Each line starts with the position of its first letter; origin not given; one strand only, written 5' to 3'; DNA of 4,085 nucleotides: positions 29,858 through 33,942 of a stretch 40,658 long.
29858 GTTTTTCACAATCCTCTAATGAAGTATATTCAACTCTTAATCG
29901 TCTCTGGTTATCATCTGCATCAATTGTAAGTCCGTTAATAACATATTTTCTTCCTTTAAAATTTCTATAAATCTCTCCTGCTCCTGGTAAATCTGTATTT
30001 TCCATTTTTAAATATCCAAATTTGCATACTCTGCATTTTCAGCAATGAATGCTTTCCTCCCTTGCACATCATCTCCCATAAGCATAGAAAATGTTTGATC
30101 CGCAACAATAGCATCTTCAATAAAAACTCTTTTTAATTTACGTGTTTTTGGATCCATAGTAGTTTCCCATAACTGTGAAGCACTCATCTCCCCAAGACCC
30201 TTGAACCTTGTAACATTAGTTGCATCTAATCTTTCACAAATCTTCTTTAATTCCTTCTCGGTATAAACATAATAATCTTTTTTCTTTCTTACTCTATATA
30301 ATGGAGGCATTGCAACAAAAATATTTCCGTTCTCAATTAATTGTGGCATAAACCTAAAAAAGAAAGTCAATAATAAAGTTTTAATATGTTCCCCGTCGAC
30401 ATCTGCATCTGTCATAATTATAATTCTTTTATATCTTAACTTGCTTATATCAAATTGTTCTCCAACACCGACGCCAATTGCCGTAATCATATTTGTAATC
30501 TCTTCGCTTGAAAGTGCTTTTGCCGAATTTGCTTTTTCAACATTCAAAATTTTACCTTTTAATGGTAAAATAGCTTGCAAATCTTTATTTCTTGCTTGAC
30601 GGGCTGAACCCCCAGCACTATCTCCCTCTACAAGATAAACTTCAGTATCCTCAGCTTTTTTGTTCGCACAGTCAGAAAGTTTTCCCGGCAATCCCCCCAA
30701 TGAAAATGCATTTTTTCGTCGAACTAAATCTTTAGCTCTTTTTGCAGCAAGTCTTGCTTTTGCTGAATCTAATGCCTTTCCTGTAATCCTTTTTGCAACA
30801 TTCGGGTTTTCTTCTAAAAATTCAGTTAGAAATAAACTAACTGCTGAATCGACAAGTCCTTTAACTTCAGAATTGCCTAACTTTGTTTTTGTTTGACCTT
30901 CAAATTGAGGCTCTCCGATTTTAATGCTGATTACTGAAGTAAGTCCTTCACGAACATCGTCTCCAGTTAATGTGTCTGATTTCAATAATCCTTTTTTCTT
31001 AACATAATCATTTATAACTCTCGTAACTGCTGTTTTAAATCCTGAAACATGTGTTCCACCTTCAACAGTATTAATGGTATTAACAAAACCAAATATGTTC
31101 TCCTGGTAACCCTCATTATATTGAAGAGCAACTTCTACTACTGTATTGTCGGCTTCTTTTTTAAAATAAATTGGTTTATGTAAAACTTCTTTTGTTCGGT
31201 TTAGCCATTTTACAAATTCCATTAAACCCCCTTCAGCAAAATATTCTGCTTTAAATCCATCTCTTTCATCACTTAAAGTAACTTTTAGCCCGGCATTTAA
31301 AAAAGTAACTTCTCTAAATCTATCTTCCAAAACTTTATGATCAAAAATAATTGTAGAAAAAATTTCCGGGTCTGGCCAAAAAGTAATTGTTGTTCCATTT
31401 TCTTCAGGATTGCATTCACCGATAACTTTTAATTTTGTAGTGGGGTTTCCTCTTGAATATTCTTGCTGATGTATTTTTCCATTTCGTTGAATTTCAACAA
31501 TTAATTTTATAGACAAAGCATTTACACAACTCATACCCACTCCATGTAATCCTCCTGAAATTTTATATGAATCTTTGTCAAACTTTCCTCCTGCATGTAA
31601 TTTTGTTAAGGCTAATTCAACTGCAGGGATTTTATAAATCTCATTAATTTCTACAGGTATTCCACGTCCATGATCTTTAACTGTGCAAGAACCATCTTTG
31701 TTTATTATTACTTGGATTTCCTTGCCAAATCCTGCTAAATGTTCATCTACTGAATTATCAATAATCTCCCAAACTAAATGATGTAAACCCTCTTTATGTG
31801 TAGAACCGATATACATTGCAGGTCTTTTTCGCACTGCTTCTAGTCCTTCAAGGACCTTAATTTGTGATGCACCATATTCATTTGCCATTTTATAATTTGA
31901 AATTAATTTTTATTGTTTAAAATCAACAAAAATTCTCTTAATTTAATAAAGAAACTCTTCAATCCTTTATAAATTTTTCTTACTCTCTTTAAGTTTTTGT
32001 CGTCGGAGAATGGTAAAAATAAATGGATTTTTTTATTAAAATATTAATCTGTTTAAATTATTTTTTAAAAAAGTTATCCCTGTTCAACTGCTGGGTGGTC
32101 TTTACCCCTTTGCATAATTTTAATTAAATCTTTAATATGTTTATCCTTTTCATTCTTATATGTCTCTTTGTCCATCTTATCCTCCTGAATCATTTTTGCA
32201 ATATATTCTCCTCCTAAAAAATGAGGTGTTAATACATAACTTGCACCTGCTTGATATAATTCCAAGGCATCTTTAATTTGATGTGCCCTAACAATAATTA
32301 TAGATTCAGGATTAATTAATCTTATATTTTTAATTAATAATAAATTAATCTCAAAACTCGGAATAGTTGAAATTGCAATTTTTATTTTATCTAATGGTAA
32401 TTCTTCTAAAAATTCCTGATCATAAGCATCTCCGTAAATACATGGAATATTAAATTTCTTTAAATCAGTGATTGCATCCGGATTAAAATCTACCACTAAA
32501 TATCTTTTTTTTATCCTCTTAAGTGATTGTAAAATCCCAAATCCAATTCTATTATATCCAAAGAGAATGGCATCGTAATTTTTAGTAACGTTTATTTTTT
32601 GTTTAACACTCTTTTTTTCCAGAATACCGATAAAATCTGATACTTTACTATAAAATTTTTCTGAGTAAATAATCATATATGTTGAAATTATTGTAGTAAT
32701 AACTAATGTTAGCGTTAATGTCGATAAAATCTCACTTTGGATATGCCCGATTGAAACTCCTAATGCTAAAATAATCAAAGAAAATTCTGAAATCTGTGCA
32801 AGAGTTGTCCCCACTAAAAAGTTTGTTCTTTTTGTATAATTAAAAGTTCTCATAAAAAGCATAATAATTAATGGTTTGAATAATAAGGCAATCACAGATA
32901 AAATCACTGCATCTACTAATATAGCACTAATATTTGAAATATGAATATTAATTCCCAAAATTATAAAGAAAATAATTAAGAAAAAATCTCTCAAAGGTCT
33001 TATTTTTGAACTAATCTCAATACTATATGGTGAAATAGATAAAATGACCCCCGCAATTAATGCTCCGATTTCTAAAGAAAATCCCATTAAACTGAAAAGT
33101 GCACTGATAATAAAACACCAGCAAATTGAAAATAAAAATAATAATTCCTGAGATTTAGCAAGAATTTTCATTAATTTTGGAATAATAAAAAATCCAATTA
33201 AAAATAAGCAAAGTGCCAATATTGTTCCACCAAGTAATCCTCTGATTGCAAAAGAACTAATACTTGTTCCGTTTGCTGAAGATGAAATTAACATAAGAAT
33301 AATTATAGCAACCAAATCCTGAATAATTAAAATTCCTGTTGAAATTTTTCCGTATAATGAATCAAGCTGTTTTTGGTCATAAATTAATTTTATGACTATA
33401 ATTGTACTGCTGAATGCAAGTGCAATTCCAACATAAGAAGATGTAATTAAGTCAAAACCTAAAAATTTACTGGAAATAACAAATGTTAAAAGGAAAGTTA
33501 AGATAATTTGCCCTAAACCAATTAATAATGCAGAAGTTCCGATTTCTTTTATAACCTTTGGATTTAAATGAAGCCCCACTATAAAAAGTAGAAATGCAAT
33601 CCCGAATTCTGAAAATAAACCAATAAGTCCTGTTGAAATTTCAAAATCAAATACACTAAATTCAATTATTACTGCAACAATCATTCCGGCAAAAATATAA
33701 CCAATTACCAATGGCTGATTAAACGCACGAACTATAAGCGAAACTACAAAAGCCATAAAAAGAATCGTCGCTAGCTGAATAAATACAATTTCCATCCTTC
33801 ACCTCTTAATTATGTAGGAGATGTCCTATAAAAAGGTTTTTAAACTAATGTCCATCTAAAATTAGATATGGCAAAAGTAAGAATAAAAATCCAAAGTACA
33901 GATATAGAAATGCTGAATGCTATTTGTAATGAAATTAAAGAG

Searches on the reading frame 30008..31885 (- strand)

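Call 51: search_protein_families(library=pfam, proteins=[window:30008-31885:-], max_evalue=0.001)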
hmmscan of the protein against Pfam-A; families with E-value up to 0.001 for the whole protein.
window:30008-31885:- (625 aa): 4 families
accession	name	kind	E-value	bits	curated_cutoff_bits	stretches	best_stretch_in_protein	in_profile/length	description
PF00204.31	DNA_gyraseB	-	2e-61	206.9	27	1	220-386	1-172/173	DNA gyrase B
PF00986.26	DNA_gyraseB_C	-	4.1e-27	94.6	29.8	1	556-614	4-62/63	DNA gyrase B subunit, carboxyl terminus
PF01751.28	Toprim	-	2.8e-19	69.5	23.1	1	415-525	1-94/96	Toprim domain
PF02518.31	HATPase_c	-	1.3e-15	58.2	26.4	1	31-173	3-109/111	Histidine kinase-, DNA gyrase B-, and HSP90-like ATPase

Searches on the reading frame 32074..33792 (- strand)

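Call 51: search_protein_families(library=pfam, proteins=[window:32074-33792:-], max_evalue=0.001)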
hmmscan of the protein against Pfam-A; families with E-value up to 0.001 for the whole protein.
window:32074-33792:- (572 aa): 2 families
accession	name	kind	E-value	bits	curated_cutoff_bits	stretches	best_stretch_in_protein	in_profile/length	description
PF00999.27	Na_H_Exchanger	-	8.6e-48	163.5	26.2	1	12-372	2-367/375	Sodium/hydrogen exchanger, transmembrane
PF02254.24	TrkA_N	-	1.1e-22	81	23.8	1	409-523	2-116/116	TrkA-N domain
